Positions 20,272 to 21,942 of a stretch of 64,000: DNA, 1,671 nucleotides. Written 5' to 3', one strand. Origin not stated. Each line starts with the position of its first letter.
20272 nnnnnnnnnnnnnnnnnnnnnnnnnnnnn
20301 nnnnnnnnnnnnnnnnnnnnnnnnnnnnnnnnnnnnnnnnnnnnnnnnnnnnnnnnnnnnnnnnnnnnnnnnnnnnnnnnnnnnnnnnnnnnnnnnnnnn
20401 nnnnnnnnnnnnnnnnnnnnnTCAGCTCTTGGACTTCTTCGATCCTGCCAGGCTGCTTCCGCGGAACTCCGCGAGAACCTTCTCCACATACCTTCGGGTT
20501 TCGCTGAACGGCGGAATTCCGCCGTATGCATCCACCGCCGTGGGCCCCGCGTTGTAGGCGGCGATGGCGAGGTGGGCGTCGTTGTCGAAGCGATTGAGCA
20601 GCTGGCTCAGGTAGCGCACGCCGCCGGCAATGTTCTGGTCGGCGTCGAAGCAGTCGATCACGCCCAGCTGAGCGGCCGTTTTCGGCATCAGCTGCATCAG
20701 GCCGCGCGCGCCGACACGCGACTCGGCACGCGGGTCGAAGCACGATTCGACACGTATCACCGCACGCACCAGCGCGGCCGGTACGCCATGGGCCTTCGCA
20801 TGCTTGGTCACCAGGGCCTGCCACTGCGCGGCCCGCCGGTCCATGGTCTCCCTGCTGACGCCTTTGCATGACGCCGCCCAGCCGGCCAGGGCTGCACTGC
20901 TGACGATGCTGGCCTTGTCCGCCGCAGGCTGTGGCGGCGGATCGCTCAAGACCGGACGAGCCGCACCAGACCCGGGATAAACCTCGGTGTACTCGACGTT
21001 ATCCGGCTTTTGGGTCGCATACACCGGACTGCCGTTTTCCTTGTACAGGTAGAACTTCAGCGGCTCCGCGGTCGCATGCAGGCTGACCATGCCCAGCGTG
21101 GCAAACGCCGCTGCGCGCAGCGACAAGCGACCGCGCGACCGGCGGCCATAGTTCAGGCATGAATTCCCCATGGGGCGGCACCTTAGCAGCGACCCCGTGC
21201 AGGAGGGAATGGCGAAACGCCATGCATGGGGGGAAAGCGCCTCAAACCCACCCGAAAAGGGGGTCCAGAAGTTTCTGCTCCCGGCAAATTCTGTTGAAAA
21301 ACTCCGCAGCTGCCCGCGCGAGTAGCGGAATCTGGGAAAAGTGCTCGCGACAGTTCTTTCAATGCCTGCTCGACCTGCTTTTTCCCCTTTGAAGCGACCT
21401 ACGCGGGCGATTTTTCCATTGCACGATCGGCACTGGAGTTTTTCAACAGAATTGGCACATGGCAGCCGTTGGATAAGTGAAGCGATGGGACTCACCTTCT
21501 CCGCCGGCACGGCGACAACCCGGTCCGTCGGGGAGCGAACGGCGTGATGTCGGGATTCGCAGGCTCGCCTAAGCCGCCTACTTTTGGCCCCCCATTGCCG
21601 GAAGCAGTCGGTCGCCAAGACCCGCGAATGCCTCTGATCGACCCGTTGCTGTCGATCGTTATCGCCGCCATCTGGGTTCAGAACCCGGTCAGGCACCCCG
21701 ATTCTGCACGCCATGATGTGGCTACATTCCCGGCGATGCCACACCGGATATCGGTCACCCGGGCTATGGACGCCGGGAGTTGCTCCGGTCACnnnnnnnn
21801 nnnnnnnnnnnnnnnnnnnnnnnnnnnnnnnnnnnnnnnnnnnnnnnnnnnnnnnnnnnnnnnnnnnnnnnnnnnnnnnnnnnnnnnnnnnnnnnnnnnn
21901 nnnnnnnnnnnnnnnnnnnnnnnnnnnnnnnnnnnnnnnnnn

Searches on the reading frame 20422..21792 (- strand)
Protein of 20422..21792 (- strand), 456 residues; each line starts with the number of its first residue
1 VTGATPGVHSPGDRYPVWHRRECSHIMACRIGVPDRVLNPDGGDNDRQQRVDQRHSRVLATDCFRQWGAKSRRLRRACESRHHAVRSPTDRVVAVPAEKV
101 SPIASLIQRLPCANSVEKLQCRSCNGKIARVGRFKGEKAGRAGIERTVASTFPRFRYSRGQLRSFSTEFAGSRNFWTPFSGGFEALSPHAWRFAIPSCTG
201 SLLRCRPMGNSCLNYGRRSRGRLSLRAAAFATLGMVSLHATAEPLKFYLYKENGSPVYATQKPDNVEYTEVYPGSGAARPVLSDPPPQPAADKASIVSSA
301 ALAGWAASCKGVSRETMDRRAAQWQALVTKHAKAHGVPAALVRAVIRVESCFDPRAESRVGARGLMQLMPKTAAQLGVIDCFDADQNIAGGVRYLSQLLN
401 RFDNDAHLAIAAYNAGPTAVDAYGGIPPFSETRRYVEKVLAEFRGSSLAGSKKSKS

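Call 12: search_protein_families(library=pfam, proteins=[window:20422-21792:-], max_evalue=0.001)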
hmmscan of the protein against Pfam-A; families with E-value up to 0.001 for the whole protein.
window:20422-21792:- (456 aa): 1 family
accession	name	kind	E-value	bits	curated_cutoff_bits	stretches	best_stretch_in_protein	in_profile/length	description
PF01464.25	SLT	-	5.2e-26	91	21.3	1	328-425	3-106/117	Transglycosylase SLT domain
